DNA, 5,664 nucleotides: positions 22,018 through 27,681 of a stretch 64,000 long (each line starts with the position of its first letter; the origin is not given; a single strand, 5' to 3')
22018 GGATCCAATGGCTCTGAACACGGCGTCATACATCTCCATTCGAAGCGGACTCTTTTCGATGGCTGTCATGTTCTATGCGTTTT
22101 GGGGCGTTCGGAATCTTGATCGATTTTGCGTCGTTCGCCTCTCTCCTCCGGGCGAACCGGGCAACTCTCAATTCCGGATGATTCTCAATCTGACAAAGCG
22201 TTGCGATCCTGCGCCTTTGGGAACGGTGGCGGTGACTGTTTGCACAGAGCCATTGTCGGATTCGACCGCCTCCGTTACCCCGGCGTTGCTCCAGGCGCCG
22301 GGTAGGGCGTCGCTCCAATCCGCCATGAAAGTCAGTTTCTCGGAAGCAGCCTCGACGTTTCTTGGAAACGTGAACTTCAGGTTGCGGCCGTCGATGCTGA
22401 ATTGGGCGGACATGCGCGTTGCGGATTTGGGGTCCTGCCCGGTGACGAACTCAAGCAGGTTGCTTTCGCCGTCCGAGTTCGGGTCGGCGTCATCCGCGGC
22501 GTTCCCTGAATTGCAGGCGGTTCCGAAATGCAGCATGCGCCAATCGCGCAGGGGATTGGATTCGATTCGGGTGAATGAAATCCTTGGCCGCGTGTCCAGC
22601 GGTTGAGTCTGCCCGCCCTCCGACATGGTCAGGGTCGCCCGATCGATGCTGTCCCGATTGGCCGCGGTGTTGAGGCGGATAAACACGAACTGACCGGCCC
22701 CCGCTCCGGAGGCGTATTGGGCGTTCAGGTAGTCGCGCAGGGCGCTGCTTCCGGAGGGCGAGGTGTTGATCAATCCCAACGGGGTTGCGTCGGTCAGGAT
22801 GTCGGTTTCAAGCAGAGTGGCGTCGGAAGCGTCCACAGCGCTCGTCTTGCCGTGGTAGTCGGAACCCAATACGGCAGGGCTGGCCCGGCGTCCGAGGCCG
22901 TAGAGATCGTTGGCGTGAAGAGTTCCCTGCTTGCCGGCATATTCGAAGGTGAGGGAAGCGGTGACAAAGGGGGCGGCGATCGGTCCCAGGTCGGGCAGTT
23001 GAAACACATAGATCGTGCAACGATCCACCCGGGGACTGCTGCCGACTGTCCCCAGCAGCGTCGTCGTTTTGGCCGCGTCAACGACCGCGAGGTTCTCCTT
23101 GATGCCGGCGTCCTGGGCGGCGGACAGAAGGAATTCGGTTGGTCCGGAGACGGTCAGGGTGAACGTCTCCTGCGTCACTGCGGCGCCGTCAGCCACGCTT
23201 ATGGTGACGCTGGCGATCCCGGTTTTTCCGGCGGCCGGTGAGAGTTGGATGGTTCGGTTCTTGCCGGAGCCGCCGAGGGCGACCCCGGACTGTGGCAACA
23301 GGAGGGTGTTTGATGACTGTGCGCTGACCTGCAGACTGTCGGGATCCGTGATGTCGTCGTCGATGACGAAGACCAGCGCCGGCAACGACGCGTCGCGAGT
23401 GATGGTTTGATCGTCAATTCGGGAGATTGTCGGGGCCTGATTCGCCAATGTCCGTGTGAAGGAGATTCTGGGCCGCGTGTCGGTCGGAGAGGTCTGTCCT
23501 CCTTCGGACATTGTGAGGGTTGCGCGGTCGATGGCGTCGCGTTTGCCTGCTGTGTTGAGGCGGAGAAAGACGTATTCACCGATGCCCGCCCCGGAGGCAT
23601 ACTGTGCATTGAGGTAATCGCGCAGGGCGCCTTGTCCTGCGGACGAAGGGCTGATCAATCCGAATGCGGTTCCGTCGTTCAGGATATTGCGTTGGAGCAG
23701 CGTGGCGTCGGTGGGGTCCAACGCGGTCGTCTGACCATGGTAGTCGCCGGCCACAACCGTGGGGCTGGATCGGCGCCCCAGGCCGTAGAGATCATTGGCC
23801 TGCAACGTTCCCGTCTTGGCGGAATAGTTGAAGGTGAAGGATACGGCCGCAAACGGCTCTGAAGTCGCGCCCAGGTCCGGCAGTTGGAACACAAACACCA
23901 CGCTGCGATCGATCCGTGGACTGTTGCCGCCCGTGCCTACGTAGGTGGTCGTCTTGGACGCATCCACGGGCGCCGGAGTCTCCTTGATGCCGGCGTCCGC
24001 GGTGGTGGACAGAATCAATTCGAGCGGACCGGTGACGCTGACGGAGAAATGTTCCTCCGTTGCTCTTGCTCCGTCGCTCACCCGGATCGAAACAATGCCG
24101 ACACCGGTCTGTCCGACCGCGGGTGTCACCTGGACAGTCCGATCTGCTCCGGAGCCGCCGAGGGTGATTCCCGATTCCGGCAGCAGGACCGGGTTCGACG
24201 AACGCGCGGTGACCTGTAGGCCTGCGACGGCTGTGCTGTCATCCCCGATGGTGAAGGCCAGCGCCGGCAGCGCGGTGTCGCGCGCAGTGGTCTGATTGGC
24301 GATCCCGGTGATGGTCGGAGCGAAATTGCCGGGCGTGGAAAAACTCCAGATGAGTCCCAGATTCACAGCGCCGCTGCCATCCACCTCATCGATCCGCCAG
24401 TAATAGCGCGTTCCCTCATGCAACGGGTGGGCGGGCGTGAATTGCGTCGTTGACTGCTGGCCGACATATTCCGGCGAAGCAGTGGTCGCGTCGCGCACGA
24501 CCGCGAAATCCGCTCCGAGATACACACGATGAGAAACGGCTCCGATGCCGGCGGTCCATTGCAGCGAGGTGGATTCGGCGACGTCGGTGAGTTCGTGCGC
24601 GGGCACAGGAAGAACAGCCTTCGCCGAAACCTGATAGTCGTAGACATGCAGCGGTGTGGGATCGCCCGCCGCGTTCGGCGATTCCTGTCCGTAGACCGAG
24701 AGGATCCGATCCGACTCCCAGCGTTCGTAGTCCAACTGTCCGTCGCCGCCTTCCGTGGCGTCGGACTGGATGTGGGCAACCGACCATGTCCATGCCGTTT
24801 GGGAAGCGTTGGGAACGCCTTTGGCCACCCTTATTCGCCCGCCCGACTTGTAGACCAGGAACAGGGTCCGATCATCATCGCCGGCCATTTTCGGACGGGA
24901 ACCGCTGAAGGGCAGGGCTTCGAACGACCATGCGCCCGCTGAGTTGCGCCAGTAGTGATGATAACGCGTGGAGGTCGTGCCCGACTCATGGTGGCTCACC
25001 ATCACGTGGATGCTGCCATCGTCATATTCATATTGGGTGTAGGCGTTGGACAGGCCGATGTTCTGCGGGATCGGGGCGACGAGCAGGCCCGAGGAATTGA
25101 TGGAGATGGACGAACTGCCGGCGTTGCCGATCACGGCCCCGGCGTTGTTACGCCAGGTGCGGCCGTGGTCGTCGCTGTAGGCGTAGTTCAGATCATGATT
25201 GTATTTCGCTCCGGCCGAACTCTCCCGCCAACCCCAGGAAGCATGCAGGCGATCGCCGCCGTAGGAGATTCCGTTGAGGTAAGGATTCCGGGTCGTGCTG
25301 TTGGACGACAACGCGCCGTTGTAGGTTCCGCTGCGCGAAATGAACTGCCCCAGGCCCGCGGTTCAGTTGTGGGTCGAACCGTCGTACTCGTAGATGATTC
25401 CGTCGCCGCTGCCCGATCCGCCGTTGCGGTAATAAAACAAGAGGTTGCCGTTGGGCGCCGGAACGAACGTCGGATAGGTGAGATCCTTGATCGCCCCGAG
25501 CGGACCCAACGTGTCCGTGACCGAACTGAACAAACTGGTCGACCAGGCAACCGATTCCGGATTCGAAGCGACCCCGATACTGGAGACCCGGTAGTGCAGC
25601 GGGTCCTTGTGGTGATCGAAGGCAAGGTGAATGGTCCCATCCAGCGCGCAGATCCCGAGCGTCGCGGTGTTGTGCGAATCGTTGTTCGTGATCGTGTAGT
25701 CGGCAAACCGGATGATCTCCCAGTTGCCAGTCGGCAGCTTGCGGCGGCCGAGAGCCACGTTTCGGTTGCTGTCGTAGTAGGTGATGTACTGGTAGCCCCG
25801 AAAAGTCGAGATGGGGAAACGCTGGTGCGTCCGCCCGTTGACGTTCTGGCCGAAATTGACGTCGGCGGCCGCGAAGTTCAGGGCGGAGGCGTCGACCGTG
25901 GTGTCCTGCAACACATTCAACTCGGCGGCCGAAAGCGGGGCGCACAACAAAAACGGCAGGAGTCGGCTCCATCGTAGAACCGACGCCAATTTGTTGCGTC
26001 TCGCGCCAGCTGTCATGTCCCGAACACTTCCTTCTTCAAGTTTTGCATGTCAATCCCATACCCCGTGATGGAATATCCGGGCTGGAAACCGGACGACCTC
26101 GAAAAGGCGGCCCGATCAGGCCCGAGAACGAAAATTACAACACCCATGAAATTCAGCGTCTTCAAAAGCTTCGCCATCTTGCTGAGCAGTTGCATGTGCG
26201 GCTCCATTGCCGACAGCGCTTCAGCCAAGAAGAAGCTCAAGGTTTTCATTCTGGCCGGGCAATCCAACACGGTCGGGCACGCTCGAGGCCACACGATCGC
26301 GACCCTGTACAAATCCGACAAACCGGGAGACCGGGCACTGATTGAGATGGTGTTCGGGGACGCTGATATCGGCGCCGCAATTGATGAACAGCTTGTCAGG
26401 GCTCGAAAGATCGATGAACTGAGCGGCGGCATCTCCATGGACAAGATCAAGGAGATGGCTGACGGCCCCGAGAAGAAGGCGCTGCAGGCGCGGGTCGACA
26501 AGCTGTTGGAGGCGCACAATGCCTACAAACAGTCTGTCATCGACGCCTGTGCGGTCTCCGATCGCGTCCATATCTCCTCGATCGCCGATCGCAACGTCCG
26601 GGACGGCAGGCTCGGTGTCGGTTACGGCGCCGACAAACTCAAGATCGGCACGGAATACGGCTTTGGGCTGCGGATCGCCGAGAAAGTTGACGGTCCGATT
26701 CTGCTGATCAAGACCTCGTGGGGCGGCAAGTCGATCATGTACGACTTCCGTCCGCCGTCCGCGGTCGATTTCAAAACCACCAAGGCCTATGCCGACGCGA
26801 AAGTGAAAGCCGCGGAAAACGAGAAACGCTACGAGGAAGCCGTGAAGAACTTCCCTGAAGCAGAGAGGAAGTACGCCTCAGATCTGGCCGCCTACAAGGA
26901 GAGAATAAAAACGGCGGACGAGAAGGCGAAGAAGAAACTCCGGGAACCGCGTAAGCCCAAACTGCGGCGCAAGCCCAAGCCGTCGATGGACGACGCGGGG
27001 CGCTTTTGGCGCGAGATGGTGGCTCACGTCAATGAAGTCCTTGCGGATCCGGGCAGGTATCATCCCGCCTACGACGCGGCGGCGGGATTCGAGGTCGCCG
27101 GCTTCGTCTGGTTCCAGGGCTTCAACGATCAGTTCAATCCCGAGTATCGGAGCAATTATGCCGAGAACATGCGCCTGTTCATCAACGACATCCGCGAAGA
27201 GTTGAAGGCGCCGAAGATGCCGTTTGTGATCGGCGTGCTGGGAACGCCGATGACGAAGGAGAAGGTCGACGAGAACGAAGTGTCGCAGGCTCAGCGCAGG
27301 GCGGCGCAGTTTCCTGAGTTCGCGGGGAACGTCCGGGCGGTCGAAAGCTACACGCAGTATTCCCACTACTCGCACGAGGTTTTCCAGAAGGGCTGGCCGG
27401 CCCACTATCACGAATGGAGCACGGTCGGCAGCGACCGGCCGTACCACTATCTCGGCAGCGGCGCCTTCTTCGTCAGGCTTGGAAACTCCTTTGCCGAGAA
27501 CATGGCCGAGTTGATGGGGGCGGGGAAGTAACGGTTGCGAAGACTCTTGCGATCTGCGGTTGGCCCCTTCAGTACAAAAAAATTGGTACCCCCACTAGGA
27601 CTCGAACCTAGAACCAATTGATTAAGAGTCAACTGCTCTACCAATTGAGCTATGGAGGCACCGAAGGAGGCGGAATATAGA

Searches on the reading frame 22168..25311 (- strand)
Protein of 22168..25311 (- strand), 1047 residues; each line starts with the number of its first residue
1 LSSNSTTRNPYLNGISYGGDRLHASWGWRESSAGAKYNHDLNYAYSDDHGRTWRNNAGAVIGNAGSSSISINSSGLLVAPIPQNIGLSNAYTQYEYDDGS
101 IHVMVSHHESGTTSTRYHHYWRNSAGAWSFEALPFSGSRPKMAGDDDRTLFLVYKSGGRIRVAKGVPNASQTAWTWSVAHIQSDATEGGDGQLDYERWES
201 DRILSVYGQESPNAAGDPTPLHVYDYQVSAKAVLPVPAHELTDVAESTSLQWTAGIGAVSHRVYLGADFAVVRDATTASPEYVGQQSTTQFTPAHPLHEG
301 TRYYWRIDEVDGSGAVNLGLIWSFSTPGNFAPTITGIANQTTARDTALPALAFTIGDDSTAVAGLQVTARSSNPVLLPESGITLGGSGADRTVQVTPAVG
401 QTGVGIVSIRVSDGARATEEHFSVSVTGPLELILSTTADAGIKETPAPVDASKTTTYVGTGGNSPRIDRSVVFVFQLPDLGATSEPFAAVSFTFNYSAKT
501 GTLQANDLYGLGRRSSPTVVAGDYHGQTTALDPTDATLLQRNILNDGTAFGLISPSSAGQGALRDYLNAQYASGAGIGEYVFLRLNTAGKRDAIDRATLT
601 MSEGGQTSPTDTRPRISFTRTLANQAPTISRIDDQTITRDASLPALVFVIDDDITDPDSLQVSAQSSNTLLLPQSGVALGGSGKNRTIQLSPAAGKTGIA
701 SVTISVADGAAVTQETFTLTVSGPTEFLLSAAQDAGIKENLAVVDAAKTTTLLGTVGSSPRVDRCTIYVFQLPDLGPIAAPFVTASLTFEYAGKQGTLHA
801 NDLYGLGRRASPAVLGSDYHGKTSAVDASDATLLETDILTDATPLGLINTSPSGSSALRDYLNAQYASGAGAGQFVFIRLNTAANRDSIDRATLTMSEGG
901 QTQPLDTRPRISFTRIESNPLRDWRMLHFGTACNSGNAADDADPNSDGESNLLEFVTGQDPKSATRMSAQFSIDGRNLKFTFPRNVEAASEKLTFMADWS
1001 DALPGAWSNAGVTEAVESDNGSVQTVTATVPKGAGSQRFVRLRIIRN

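Call 27: search_protein_families(library=pfam, max_evalue=0.00001, proteins=[window:22168-25311:-])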
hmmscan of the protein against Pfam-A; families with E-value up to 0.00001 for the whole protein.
window:22168-25311:- (1047 aa): 2 families
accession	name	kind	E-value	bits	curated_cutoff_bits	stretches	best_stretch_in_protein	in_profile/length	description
PF15892.11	BNR_4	-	4.8e-26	92.2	27.3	1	4-129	144-265/272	BNR repeat-containing family member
PF17963.7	Big_9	-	3.1e-06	28.4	23.6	1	624-719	1-88/89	Bacterial Ig domain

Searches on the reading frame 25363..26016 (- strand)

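Call 27: search_protein_families(library=pfam, max_evalue=0.00001, proteins=[window:25363-26016:-])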
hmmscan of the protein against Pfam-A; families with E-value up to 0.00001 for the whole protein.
window:25363-26016:- (217 aa): 1 family
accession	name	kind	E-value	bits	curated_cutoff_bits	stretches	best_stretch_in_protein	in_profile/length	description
PF15892.11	BNR_4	-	3.7e-39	135.2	27.3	1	75-216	1-131/272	BNR repeat-containing family member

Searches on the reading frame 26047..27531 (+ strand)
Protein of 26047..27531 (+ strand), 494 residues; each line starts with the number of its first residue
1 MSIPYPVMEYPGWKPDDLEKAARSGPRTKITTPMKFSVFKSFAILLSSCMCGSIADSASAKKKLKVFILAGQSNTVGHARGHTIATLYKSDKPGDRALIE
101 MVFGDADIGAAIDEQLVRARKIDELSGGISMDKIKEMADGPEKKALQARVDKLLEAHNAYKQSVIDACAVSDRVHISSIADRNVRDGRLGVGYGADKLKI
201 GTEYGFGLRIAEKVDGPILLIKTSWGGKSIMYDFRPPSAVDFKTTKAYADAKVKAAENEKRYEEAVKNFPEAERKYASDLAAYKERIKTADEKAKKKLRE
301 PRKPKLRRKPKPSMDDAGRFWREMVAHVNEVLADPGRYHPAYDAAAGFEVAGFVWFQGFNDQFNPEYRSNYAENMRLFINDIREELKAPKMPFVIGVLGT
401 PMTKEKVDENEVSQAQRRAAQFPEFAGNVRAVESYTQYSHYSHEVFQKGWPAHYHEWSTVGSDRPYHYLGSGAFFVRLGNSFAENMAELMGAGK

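Call 27: search_protein_families(library=pfam, max_evalue=0.00001, proteins=[window:26047-27531:+])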
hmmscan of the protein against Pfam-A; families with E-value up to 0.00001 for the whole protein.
window:26047-27531:+ (494 aa): 1 family
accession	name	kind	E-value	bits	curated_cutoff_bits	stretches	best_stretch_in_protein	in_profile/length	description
PF03629.24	SASA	-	2.9e-19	70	24.8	1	344-424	118-190/226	Carbohydrate esterase, sialic acid-specific acetylesterase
